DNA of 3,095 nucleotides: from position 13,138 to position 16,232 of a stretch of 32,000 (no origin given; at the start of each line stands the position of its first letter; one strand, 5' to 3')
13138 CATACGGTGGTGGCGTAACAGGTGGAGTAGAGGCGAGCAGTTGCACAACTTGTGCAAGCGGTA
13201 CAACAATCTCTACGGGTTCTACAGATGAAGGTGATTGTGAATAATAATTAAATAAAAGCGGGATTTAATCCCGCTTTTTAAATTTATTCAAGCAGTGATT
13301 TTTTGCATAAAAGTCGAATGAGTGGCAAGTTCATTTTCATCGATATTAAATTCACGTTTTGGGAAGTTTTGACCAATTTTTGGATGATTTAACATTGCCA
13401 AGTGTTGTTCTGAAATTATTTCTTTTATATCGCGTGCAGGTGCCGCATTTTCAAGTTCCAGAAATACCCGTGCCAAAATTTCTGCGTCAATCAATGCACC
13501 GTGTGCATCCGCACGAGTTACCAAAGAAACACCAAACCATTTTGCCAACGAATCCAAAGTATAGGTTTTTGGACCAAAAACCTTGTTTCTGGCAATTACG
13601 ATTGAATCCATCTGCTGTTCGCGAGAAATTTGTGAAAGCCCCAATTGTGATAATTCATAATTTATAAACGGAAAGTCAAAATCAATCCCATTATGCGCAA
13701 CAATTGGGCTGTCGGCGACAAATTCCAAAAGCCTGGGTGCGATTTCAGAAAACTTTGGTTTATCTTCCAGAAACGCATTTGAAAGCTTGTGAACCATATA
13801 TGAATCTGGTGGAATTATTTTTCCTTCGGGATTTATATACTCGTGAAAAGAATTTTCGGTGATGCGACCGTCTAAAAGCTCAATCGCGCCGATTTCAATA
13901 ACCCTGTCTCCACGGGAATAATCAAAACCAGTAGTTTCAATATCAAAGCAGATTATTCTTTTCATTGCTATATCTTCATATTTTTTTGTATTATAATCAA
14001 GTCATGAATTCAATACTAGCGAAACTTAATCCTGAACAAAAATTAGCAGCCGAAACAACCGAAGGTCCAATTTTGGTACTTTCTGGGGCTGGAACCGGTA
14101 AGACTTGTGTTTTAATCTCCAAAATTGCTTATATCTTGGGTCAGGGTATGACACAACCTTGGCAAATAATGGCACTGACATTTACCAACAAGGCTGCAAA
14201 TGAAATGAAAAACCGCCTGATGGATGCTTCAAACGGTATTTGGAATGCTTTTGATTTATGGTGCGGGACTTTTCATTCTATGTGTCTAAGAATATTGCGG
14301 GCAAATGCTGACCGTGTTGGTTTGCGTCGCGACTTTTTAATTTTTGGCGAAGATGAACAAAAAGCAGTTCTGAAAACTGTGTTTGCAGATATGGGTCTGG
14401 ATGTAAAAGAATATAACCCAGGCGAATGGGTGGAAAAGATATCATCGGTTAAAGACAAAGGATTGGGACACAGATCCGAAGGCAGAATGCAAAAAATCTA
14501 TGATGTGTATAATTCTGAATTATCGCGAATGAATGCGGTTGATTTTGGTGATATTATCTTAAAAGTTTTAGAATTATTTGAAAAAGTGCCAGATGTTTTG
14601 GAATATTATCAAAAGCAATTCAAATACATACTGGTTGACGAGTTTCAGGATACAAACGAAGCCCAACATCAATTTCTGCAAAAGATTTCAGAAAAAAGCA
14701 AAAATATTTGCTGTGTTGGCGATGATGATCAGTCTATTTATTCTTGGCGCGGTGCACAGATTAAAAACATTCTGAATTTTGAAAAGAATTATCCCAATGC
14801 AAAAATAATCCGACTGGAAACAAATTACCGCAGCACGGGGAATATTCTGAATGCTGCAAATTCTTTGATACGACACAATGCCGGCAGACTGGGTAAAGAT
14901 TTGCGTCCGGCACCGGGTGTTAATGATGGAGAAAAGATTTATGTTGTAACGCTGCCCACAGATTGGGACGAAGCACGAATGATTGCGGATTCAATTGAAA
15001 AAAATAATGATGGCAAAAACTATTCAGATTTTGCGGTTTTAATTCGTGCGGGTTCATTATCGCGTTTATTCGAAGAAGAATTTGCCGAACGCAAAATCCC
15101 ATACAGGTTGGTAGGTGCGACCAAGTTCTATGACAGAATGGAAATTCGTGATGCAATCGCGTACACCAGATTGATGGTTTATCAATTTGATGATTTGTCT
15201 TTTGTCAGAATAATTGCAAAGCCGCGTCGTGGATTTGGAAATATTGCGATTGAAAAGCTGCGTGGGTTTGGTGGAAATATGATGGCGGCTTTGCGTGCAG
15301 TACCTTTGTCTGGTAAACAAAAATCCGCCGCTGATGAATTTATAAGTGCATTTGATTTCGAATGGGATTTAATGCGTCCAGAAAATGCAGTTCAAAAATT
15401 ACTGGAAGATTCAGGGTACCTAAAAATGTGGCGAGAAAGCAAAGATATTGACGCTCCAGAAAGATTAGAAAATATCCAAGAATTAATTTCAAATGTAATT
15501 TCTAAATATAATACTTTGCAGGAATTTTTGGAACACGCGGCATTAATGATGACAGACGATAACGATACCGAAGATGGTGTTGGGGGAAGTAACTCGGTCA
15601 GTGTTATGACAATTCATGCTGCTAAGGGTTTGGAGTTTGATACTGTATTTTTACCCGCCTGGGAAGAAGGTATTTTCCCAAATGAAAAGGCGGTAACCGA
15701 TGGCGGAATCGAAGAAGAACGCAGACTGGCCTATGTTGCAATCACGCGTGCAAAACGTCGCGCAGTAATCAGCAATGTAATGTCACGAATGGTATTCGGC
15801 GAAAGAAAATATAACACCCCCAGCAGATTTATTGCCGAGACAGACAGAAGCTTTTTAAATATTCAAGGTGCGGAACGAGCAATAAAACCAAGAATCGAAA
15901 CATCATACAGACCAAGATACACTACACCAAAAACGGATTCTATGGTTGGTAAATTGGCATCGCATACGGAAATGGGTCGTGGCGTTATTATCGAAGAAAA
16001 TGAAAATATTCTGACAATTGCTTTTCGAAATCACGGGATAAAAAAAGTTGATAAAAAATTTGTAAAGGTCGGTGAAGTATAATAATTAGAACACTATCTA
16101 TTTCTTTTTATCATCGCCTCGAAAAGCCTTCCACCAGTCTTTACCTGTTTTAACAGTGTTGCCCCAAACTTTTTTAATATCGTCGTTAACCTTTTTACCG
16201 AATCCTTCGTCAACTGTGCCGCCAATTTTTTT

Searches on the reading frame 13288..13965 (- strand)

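Call 9: search_protein_families(library=pfam, proteins=[window:13288-13965:-], max_evalue=0.001)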
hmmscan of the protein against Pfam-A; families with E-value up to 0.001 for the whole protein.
window:13288-13965:- (225 aa): 3 families
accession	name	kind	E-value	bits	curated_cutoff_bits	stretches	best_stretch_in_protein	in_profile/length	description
PF00929.31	RNase_T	-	6.8e-29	101.9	24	1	5-168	1-164/164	Exonuclease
PF13482.12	RNase_H_2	-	1.3e-10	41.9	22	1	5-156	1-124/165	RNase_H superfamily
PF03104.25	DNA_pol_B_exo1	-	0.00075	19.4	23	0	3-115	65-192/242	DNA polymerase family B, exonuclease domain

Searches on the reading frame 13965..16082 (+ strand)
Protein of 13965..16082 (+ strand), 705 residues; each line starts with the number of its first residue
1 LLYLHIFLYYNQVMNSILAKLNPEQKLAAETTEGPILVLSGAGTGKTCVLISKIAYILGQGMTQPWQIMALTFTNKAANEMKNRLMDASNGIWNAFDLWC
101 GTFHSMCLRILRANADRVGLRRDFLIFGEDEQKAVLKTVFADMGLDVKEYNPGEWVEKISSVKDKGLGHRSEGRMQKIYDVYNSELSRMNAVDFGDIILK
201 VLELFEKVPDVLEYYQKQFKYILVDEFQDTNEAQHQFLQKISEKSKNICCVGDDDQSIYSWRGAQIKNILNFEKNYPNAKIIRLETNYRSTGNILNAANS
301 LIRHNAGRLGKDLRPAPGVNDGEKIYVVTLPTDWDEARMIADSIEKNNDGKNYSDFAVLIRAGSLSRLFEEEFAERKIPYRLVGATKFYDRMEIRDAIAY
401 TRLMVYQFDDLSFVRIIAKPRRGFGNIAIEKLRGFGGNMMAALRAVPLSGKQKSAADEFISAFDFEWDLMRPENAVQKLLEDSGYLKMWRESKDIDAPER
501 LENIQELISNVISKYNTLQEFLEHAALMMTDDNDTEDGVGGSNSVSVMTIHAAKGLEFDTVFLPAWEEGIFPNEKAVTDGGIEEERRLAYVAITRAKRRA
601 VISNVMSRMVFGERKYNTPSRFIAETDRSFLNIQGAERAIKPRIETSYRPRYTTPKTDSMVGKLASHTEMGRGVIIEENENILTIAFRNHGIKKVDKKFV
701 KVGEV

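Call 9: search_protein_families(library=pfam, proteins=[window:13965-16082:+], max_evalue=0.001)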
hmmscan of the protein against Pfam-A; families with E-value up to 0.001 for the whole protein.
window:13965-16082:+ (705 aa): 8 families
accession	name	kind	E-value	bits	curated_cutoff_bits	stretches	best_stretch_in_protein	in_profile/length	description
PF00580.27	UvrD-helicase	-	5.6e-82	275.9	23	1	21-277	1-271/271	UvrD/REP helicase N-terminal domain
PF13361.12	UvrD_C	-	6.6e-68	230.1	25.6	1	282-604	1-347/350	UvrD-like helicase C-terminal domain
PF13245.12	AAA_19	-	5.1e-20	72.5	25.1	1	29-260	5-132/134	AAA domain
PF13538.12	UvrD_C_2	-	3.7e-09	36.8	27.4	1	545-602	2-51/52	UvrD-like helicase C-terminal domain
PF13604.12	AAA_30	-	8.7e-08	32.6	27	0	20-90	1-71/191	AAA domain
PF01443.25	Viral_helicase1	-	8.1e-07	29.5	21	0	217-266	58-106/228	Viral superfamily 1 RNA helicase core domain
PF09848.15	SLFN-g3_helicase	-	7.3e-05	22.6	24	0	202-293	60-164/354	Schlafen group 3, DNA/RNA helicase domain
PF13087.12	AAA_12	-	0.00024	21.2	27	0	511-602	114-190/195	AAA domain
